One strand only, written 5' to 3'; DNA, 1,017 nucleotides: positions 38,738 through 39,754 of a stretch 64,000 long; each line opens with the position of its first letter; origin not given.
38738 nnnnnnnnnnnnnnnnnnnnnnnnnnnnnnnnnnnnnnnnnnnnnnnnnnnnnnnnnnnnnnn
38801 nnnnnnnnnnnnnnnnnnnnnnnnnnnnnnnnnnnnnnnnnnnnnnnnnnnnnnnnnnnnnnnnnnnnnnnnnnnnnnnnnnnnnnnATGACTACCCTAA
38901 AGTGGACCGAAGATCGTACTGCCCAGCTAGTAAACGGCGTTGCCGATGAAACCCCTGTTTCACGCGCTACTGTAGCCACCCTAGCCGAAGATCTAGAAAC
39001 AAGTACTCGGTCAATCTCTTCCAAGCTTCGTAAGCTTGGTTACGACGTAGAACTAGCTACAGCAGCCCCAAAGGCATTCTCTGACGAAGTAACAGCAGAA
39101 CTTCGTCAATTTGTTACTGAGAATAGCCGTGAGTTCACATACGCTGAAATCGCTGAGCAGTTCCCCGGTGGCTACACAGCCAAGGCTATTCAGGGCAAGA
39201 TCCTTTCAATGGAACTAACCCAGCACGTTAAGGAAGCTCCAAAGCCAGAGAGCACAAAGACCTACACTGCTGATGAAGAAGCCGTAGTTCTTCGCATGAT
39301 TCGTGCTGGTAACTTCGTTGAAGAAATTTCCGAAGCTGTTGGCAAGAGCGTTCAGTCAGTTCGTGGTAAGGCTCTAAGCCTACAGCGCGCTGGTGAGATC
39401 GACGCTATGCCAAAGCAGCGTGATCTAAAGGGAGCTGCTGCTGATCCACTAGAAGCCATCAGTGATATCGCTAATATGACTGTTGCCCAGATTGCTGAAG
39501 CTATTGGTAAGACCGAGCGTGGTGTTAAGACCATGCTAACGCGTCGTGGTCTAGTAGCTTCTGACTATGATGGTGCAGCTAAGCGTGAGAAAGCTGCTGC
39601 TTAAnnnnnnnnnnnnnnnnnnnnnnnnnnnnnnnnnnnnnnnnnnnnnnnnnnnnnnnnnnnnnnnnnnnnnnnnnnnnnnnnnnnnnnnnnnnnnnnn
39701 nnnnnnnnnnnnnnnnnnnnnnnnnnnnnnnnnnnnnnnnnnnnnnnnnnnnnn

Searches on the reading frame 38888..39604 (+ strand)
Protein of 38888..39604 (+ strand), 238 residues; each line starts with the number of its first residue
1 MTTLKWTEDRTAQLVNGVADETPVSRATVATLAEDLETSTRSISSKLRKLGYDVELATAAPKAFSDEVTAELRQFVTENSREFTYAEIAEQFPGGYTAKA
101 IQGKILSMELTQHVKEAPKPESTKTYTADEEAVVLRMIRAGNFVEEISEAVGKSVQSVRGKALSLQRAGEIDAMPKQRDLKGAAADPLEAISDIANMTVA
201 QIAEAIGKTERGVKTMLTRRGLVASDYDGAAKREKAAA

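Call 3: search_protein_families(library=pfam, proteins=[window:38888-39604:+], max_evalue=0.01)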
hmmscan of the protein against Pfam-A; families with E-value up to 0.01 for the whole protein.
window:38888-39604:+ (238 aa): 4 families
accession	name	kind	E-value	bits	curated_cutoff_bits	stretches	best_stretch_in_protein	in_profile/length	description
PF08281.18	Sigma70_r4_2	-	9.1e-07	28.9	25.7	1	193-219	23-49/54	Sigma-70, region 4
PF13384.12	HTH_23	-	0.00091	19.4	24.6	0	128-165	4-40/50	Homeodomain-like domain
PF19551.4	DUF6074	-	0.0039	17.8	27.2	0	37-78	37-78/83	Family of unknown function (DUF6074)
PF24410.1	wHTH-HSP90_Na-assoc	-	0.0074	17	23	0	18-52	21-55/55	wHTH-Hsp90_Na associated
